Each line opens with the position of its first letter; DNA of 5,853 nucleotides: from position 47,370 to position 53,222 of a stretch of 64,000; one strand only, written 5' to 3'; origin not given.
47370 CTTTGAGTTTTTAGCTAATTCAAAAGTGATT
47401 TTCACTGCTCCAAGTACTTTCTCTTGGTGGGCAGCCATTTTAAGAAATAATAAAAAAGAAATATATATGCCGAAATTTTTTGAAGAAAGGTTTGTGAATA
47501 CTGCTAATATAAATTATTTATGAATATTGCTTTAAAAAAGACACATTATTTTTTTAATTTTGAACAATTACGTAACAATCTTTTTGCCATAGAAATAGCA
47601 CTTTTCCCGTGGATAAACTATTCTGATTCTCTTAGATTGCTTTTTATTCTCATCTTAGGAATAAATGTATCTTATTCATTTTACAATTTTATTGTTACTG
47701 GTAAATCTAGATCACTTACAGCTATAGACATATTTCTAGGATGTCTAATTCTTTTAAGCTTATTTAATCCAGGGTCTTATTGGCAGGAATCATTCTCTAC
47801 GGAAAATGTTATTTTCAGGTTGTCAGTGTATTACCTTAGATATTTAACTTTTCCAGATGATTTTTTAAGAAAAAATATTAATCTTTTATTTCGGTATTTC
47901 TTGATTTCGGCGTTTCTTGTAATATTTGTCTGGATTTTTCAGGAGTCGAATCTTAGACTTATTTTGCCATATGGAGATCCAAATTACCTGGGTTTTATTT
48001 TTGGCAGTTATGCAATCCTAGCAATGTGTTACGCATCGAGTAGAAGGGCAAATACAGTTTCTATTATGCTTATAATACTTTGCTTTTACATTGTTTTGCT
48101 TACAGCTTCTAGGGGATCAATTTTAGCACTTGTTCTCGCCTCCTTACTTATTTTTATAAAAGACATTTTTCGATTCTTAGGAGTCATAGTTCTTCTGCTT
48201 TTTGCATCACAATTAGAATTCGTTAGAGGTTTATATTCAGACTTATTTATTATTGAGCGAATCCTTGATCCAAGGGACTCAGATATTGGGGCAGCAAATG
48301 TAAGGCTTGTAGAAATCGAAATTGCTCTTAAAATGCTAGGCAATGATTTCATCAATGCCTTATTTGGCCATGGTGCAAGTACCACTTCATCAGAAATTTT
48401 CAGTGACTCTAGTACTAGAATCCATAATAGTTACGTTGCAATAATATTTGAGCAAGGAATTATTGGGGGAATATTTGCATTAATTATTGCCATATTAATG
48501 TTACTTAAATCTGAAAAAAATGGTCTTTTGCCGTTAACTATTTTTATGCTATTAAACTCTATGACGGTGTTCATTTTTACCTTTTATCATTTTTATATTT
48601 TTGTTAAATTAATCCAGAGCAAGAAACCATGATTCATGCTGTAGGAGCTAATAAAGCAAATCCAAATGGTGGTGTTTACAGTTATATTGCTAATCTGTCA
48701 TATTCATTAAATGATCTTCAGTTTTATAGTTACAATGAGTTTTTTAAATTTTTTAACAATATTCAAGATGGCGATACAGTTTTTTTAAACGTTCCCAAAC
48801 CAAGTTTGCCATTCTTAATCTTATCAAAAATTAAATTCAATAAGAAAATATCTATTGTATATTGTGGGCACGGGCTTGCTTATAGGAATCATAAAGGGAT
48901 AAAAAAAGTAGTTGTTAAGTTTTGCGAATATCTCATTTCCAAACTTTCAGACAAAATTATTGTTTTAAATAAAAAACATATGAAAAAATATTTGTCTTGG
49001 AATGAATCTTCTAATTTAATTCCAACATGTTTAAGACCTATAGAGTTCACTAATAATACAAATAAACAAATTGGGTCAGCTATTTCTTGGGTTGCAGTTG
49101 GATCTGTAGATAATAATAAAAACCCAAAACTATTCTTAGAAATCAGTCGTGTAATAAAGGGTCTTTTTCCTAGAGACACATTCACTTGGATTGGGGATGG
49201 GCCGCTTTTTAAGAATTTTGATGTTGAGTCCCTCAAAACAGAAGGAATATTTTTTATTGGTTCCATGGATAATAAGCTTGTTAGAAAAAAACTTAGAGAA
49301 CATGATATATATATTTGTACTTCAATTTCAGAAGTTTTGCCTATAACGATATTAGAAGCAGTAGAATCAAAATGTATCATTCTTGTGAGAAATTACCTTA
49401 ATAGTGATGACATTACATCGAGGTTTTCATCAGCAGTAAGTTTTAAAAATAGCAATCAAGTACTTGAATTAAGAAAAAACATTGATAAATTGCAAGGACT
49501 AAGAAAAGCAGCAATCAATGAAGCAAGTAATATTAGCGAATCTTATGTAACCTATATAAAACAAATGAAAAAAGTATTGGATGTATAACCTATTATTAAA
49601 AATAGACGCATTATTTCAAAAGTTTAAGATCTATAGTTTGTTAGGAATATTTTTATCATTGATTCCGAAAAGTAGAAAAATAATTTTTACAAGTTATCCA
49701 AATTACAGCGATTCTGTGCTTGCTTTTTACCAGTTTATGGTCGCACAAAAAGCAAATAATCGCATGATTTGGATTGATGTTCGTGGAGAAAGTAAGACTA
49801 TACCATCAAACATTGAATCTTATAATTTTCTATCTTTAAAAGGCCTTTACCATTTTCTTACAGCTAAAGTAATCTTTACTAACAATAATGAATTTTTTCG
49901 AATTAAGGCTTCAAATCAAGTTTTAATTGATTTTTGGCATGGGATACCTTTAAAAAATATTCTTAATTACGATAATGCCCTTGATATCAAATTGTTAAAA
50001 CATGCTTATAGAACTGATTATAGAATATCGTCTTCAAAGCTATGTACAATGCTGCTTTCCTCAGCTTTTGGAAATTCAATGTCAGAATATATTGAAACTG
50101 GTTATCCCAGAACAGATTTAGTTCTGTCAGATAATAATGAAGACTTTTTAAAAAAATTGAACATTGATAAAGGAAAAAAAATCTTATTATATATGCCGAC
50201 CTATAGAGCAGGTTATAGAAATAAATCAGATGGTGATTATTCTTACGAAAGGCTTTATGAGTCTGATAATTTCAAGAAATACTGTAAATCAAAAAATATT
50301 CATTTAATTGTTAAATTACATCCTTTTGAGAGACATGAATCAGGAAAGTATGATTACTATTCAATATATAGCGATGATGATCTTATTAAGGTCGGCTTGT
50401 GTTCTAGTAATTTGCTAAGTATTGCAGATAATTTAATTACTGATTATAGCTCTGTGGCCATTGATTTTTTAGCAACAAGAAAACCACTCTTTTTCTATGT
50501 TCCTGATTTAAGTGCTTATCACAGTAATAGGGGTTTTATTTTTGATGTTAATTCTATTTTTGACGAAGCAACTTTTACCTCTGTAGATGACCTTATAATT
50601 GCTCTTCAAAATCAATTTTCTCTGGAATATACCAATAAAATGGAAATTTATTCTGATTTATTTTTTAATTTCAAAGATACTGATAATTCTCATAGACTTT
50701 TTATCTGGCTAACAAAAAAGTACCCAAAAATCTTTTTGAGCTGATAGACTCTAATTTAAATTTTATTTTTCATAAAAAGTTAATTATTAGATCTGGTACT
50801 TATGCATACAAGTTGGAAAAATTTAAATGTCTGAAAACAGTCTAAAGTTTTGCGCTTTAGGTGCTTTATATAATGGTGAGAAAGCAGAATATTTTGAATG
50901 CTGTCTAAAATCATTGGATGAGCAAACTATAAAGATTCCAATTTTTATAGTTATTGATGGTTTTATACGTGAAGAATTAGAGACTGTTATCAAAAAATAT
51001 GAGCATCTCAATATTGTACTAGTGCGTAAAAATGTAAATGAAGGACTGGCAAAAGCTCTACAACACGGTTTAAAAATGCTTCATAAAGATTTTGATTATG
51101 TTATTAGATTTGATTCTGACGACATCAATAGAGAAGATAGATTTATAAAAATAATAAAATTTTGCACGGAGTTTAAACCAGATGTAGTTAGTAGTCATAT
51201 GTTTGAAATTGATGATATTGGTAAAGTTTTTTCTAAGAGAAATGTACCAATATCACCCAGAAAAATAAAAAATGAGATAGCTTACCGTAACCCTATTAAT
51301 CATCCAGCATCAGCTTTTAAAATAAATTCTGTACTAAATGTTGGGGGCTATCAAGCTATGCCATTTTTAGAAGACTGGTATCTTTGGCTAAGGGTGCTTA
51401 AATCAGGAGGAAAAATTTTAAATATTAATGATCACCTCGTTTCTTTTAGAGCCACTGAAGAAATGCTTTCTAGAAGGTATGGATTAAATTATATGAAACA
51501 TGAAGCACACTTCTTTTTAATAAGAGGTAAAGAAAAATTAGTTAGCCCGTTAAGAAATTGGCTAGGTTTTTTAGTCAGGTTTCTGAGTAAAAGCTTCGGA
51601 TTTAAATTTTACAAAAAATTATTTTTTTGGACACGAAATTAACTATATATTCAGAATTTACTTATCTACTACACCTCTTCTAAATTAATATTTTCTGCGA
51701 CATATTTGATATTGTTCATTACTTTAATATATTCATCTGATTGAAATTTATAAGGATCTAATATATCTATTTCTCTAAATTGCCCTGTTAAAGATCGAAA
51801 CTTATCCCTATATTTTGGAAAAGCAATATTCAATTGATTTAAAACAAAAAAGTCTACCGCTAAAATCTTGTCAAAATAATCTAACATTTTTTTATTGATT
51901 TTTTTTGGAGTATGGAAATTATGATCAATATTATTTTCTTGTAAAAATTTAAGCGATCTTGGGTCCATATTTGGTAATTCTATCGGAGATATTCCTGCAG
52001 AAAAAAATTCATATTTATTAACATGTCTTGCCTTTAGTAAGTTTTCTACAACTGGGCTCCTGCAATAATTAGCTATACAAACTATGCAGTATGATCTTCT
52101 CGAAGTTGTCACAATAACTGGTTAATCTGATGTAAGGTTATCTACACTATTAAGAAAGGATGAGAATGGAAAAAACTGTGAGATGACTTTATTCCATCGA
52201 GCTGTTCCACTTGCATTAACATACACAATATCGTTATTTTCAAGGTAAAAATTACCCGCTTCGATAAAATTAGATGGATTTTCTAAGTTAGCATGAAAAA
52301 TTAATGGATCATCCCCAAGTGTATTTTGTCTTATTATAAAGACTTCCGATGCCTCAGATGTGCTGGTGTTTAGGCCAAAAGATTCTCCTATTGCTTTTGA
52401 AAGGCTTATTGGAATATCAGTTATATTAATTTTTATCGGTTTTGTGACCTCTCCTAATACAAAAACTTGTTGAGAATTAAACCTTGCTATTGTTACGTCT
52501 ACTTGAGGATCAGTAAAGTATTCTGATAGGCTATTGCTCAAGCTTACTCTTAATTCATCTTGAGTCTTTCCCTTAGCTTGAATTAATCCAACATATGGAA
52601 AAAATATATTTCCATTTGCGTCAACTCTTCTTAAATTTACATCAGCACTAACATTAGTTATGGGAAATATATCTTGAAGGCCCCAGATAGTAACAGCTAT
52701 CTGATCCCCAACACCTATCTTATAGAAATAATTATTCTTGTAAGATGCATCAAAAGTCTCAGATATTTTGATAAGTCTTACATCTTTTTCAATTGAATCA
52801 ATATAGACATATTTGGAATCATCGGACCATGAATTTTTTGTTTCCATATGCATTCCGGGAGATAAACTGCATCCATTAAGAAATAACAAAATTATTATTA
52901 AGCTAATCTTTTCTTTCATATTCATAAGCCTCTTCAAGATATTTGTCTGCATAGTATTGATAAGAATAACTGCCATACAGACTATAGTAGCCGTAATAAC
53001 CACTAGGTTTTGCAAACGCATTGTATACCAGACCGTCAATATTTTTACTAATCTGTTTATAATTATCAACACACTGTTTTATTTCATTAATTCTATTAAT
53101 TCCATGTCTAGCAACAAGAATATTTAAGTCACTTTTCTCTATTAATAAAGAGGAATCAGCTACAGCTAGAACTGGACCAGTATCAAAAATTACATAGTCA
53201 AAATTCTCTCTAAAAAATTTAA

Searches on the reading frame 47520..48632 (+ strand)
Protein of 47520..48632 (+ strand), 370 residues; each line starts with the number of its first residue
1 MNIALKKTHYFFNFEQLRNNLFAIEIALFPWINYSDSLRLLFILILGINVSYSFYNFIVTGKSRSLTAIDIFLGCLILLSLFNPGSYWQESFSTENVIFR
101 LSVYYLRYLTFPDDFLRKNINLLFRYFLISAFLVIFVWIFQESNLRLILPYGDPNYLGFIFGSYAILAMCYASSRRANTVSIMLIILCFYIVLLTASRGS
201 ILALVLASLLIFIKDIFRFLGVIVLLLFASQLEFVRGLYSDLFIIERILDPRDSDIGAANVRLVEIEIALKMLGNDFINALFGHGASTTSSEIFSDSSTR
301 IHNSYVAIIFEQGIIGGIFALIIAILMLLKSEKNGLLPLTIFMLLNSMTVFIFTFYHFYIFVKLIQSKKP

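Call 9: search_protein_families(library=pfam, proteins=[window:47520-48632:+])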
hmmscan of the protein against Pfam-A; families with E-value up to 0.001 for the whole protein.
window:47520-48632:+ (370 aa): 1 family
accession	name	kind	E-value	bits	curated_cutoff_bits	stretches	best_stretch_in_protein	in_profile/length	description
PF04932.20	Wzy_C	-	2.9e-09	37.3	31.7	1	184-320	2-148/149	O-Antigen ligase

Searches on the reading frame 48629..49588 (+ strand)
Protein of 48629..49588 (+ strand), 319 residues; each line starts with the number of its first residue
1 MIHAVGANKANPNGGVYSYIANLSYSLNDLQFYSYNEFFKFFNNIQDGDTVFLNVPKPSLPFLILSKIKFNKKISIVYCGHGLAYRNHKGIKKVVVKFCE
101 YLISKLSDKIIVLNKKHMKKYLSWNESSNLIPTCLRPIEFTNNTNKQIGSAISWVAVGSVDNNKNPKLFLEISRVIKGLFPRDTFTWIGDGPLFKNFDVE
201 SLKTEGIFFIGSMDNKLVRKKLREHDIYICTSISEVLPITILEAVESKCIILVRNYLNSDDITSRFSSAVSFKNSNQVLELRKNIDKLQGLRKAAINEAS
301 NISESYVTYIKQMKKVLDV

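Call 41: search_protein_families(library=ncbifam, proteins=[window:48629-49588:+], max_evalue=0.00001)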
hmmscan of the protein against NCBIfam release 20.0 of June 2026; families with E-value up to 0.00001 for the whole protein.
window:48629-49588:+ (319 aa): 2 families
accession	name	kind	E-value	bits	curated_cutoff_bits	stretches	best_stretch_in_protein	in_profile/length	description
NF047684.1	TeichurnBiosyTuaC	equivalog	1.8e-07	30.4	550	1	169-270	234-335/391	teichuronic acid biosynthesis protein TuaC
NF050056.1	ProtGlycPglH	equivalog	1e-06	28.1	600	1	87-306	118-337/354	GalNAc-alpha-(1->4)-GalNAc-alpha-(1->3)-diNAcBac-PP-undecaprenol alpha-1,4-N-acetyl-D-galactosaminyltransferase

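Call 53: search_protein_families(library=pfam, proteins=[window:48629-49588:+], max_evalue=0.01)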
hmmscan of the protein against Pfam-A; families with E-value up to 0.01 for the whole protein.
window:48629-49588:+ (319 aa): 2 families
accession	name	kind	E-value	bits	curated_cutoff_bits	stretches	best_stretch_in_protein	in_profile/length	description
PF00534.26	Glycos_transf_1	-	5.1e-12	46.1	26.4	1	155-288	19-155/172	Glycosyl transferases group 1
PF13692.12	Glyco_trans_1_4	-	5.5e-09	36.8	27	1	155-255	5-107/142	Glycosyl transferases group 1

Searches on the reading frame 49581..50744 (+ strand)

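Call 41: search_protein_families(library=ncbifam, proteins=[window:49581-50744:+], max_evalue=0.00001)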
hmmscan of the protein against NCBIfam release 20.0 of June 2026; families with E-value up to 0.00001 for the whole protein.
window:49581-50744:+ (387 aa): 3 families
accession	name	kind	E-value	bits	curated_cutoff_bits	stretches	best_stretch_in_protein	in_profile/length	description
NF041712.1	techglyph_taseTarF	equivalog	1.8e-27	96.4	550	1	25-373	20-382/388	teichoic acid glycerol-phosphate transferase TarF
NF041713.1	Tar_polymTarL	equivalog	1.6e-21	76.6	1000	1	140-374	325-556/562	teichoic acid ribitol-phosphate polymerase TarL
NF041711.1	TagprimaseTarB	equivalog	1.7e-16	60.4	500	1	86-345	83-331/362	teichoic acid glycerol-phosphate primase TarB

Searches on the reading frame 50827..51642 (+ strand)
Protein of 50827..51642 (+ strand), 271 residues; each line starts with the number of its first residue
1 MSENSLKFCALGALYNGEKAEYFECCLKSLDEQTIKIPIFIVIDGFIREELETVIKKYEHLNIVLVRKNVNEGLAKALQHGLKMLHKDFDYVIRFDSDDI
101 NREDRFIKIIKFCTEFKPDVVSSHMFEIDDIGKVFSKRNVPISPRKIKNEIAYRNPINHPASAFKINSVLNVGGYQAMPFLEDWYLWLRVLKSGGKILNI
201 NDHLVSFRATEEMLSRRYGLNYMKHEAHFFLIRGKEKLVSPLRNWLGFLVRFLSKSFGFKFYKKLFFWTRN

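Call 41: search_protein_families(library=ncbifam, proteins=[window:50827-51642:+], max_evalue=0.00001)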
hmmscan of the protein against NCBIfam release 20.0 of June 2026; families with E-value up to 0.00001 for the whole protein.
window:50827-51642:+ (271 aa): 4 families
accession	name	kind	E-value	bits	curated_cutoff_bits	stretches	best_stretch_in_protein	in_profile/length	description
NF053739.1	GlytfEpsEBac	equivalog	1.4e-14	53.7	450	1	23-246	16-239/265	glycosyltransferase EpsE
NF047683.1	TeichurnBiosyTuaG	equivalog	4.9e-09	36.2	400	1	15-240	15-233/252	teichuronic acid biosynthesis protein TuaG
TIGR01556.1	rhamnosyltran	subfamily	2e-07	30.5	200.55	1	15-115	3-100/281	rhamnosyltransferase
NF007482.0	PRK10073.1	equivalog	2.6e-06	26.7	423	1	3-121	3-118/334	glycosyltransferase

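Call 53: search_protein_families(library=pfam, proteins=[window:50827-51642:+], max_evalue=0.01)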
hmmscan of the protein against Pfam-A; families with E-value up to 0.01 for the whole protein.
window:50827-51642:+ (271 aa): 2 families
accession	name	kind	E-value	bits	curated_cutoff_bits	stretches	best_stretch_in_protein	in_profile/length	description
PF00535.33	Glycos_transf_2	-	1.2e-13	51.8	23.3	1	15-160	7-154/168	Glycosyl transferase family 2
PF10111.15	Glyco_tranf_2_2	-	0.00062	19.8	27.3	1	14-196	6-205/276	Glycosyltransferase like family 2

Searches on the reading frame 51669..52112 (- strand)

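Call 53: search_protein_families(library=pfam, proteins=[window:51669-52112:-], max_evalue=0.01)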
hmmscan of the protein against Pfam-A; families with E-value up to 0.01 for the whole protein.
window:51669-52112:- (147 aa): 1 family
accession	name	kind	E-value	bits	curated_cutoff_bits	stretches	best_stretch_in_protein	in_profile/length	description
PF01451.26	LMWPc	-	6.2e-19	69.1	23.2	1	9-140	2-141/144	Low molecular weight phosphotyrosine protein phosphatase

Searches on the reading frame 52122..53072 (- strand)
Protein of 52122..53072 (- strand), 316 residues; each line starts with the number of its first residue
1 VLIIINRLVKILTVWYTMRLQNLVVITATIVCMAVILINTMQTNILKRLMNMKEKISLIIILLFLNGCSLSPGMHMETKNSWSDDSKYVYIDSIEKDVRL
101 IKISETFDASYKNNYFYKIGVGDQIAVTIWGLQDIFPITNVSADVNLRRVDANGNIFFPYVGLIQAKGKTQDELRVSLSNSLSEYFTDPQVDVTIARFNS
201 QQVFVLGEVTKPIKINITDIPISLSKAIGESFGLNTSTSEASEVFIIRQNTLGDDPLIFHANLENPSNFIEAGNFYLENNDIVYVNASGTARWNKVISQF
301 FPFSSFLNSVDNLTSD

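Call 41: search_protein_families(library=ncbifam, proteins=[window:52122-53072:-], max_evalue=0.00001)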
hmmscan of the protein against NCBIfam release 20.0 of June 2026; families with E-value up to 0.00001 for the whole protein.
window:52122-53072:- (316 aa): 4 families
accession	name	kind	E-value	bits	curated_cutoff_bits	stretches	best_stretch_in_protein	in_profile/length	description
NF011658.0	PRK15078.1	subfamily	9.3e-47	159.6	333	2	60-228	13-198/380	polysaccharide export protein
TIGR03027.2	pepcterm_export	equivalog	2.7e-16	59.7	180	1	117-253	3-132/169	XrtA/PEP-CTERM system exopolysaccharide export protein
TIGR03028.1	EpsE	equivalog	4.9e-12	45.7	262.65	1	117-249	2-126/239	polysaccharide export protein EpsE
NF041843.1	EpsY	equivalog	9.1e-10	38.1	320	1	112-285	48-210/211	exopolysaccharide export protein EpsY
